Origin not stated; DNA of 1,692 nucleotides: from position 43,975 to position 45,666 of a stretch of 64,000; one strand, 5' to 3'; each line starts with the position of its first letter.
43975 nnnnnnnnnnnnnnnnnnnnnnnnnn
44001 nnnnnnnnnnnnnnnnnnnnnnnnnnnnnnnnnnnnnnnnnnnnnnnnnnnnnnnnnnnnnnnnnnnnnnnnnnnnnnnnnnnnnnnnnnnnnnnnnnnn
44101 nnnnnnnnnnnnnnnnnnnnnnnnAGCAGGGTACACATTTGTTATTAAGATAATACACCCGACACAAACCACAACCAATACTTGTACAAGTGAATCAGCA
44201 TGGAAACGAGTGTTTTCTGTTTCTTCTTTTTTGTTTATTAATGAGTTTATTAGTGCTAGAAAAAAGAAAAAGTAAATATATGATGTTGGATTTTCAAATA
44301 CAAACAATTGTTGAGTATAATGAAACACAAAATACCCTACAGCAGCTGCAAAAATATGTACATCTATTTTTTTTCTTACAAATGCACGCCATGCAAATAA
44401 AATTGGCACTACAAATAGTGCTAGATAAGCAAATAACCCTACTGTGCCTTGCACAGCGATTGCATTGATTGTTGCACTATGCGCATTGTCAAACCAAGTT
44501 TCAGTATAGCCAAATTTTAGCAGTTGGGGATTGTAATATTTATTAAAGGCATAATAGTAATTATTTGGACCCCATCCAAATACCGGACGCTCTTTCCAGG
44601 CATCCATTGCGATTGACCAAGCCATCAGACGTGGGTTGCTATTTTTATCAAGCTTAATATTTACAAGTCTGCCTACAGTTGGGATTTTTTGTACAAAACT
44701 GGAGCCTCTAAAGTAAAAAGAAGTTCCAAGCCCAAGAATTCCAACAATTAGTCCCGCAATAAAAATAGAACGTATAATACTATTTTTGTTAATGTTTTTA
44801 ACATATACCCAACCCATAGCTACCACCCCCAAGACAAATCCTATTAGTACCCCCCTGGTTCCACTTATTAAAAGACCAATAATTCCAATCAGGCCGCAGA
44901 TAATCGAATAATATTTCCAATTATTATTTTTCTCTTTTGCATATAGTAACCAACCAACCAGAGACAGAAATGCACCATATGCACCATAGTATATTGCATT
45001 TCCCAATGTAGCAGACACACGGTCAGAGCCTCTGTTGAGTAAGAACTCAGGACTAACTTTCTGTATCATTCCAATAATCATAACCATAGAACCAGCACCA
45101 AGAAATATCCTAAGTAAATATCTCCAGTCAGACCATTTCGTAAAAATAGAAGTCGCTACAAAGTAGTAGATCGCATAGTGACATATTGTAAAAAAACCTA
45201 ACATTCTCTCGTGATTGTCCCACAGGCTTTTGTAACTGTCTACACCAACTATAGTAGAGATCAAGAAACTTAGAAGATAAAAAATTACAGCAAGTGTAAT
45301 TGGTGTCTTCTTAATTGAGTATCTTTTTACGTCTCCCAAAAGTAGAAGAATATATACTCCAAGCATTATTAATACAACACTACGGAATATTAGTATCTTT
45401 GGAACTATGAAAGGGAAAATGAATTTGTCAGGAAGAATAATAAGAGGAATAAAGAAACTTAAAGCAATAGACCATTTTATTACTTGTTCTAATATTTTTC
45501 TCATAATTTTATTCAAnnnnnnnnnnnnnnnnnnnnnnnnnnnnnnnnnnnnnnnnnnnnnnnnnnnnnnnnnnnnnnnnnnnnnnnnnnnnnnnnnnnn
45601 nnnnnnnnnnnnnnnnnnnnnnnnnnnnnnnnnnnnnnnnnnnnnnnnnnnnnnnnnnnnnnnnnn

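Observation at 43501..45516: Wzy_C (O-antigen ligase) domain fused to a TPR domain; candidate PglL-like O-oligosaccharyltransferase or glycan ligase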

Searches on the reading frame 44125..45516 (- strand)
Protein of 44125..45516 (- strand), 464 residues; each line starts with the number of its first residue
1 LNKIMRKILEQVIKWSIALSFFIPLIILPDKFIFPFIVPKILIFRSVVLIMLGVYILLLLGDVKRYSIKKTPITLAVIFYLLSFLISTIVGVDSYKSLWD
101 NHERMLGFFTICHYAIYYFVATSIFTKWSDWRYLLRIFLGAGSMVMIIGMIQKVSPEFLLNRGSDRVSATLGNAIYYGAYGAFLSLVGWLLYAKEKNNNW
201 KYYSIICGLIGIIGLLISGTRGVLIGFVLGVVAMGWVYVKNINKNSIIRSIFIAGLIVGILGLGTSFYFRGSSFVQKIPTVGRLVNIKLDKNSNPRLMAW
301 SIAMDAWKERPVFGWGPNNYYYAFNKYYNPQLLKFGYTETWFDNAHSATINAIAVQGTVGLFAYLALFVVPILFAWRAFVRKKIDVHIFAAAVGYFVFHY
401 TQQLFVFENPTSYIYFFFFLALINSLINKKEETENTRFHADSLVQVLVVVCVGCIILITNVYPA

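Call 41: search_solved_structures(query=window:44125-45516:-, max_evalue=1, show_alignments=2)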
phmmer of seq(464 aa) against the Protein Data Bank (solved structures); distinct sequences matched with E-value up to 1: 0.
